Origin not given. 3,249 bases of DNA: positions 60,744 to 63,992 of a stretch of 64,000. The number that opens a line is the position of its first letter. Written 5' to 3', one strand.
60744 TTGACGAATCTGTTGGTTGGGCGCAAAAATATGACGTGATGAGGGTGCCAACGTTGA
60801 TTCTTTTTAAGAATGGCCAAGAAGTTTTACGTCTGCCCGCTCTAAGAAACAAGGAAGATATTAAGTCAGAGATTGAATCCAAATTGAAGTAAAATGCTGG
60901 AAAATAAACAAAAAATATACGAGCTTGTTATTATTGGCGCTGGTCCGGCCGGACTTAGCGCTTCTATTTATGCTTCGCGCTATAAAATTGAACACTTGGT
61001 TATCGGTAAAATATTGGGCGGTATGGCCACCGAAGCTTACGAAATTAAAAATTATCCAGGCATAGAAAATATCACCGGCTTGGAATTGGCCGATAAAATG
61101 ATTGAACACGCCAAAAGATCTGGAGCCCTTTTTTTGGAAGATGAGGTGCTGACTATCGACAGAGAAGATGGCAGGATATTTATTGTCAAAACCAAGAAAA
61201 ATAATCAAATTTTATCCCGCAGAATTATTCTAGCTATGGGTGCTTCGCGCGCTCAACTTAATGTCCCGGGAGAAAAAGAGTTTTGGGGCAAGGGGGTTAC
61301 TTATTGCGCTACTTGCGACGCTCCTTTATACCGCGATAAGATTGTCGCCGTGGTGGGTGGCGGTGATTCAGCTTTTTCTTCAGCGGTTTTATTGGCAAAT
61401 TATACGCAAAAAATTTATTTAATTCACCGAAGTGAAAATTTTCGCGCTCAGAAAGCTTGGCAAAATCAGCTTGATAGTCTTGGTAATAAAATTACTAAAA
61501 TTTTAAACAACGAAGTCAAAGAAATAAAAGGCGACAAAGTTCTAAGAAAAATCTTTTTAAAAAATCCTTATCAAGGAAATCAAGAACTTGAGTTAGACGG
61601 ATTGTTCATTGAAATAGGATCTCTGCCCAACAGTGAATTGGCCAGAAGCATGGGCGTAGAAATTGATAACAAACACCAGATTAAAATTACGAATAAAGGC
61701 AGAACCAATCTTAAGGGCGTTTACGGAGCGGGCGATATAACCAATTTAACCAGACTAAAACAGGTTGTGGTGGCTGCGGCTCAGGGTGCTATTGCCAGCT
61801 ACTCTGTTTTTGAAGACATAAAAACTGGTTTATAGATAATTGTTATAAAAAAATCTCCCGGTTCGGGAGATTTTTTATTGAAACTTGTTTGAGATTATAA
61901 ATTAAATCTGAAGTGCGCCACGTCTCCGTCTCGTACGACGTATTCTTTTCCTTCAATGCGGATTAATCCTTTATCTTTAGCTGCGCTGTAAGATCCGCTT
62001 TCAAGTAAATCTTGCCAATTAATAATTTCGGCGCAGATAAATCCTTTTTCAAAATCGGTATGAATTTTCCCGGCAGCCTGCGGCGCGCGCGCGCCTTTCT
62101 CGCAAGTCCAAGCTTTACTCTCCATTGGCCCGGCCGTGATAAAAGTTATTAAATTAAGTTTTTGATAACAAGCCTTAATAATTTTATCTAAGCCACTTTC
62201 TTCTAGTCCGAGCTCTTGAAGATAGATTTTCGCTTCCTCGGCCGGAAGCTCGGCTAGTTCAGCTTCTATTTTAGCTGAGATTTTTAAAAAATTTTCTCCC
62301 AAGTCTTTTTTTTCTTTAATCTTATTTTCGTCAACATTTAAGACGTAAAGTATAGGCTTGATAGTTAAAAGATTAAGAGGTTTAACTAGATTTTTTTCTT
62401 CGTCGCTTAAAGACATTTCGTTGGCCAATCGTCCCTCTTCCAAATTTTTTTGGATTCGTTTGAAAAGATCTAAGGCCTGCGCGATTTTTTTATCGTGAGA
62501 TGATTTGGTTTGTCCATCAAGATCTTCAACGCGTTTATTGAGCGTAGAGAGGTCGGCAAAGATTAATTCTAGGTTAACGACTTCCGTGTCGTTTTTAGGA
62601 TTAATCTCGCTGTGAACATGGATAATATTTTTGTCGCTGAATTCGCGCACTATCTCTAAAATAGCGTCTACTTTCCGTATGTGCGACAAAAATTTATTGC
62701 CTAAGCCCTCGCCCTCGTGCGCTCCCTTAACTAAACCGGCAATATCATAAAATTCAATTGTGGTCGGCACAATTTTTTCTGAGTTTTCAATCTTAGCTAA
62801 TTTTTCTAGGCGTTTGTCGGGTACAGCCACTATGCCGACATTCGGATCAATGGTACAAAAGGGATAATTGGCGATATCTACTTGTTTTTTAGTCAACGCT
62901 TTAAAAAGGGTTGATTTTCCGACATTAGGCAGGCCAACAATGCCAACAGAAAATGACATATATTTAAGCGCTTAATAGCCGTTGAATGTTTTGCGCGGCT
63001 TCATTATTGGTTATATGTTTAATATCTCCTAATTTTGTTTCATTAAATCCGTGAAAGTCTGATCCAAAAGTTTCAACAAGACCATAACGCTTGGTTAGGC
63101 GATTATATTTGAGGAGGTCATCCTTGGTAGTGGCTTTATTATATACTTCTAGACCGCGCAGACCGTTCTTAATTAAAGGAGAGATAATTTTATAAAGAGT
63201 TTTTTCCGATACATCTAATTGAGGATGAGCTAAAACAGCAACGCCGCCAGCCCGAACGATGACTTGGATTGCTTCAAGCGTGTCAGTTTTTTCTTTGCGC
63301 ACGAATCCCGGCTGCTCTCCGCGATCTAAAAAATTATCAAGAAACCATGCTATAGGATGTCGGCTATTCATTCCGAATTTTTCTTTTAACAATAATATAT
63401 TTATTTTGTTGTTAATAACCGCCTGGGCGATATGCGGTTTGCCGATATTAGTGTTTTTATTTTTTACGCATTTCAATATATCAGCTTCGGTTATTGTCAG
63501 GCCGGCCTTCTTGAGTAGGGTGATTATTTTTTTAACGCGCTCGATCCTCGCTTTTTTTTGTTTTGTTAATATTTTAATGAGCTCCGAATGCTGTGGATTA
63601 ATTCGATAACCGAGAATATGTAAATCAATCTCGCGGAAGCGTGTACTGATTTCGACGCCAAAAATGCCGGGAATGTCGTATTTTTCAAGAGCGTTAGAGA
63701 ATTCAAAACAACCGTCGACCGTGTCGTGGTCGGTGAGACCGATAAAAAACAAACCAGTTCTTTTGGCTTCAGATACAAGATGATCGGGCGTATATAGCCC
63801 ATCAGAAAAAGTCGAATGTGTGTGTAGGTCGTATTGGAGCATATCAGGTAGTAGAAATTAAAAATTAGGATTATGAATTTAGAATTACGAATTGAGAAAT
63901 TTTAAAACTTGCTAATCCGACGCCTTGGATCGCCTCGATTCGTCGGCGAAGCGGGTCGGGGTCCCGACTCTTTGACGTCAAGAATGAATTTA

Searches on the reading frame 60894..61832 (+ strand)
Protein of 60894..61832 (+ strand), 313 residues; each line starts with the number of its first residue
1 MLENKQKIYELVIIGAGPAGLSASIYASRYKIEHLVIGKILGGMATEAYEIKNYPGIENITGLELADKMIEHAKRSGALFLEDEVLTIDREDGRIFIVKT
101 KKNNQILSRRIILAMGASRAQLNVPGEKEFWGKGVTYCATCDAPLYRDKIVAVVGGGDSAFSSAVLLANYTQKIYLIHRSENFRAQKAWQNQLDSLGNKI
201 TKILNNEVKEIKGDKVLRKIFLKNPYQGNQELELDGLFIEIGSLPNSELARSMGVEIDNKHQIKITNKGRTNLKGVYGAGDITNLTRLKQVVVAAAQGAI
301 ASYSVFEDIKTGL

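Call 60: search_protein_families(library=pfam, proteins=[window:60894-61832:+], max_evalue=0.01)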
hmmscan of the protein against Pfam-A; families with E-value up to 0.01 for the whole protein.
window:60894-61832:+ (313 aa): 14 families
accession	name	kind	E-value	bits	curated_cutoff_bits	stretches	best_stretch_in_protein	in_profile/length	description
PF07992.20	Pyr_redox_2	-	1.6e-46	159.5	26.1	1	10-298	2-291/291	Pyridine nucleotide-disulphide oxidoreductase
PF13738.12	Pyr_redox_3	-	3.2e-22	79.6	30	2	81-280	100-305/305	Pyridine nucleotide-disulphide oxidoreductase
PF00070.33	Pyr_redox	-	8.1e-11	42.7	22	1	151-216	2-71/82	Pyridine nucleotide-disulphide oxidoreductase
PF03486.20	HI0933_like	-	2.2e-08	34.3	50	0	10-38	2-30/244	HI0933-like protein Rossmann domain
PF01266.30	DAO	-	2.2e-07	31.2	27.9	1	62-119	148-210/353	FAD dependent oxidoreductase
PF01134.28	GIDA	-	3.1e-06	27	22.1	0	11-37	2-28/391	Glucose inhibited division protein A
PF00890.30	FAD_binding_2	-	2e-05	24.4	20.4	0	11-32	2-23/414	FAD binding domain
PF01494.25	FAD_binding_3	-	0.00015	21.6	22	0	11-47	4-40/349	FAD binding domain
PF13450.12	NAD_binding_8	-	0.00018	22.1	21.9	0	13-47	1-37/68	NAD(P)-binding Rossmann-like domain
PF12831.13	FAD_oxidored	-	0.00019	21.3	27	0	11-48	2-41/416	FAD dependent oxidoreductase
PF01946.23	Thi4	-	0.00034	20.4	26.2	0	10-37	19-47/235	Thi4 family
PF13434.12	Lys_Orn_oxgnase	-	0.00038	20.1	21.3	0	89-185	124-227/339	L-lysine 6-monooxygenase/L-ornithine 5-monooxygenase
PF13454.12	NAD_binding_9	-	0.0053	17.2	21.8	0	69-117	106-154/155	FAD-NAD(P)-binding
PF05834.18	Lycopene_cycl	-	0.0087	15.6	23.4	0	11-32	2-25/380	Lycopene cyclase protein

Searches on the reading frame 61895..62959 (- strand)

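Call 60: search_protein_families(library=pfam, proteins=[window:61895-62959:-], max_evalue=0.01)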
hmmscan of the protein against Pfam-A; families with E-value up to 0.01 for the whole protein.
window:61895-62959:- (354 aa): 3 families
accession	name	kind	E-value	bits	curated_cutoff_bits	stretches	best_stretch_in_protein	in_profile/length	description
PF06071.19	YchF-GTPase_C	-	7.4e-36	122.6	27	1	270-353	1-84/84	Protein of unknown function (DUF933)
PF01926.29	MMR_HSR1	-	9.6e-23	80.9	21.9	1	5-118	2-95/113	50S ribosome-binding GTPase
PF02421.24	FeoB_N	-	5.9e-09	36.1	27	1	5-49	3-47/156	Ferrous iron transport protein B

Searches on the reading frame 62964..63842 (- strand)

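Call 60: search_protein_families(library=pfam, proteins=[window:62964-63842:-], max_evalue=0.01)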
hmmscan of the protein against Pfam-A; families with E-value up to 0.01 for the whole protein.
window:62964-63842:- (292 aa): 1 family
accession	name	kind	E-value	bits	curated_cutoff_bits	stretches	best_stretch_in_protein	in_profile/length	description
PF02811.25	PHP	-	1e-12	49.1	26.4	1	5-94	1-94/164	PHP domain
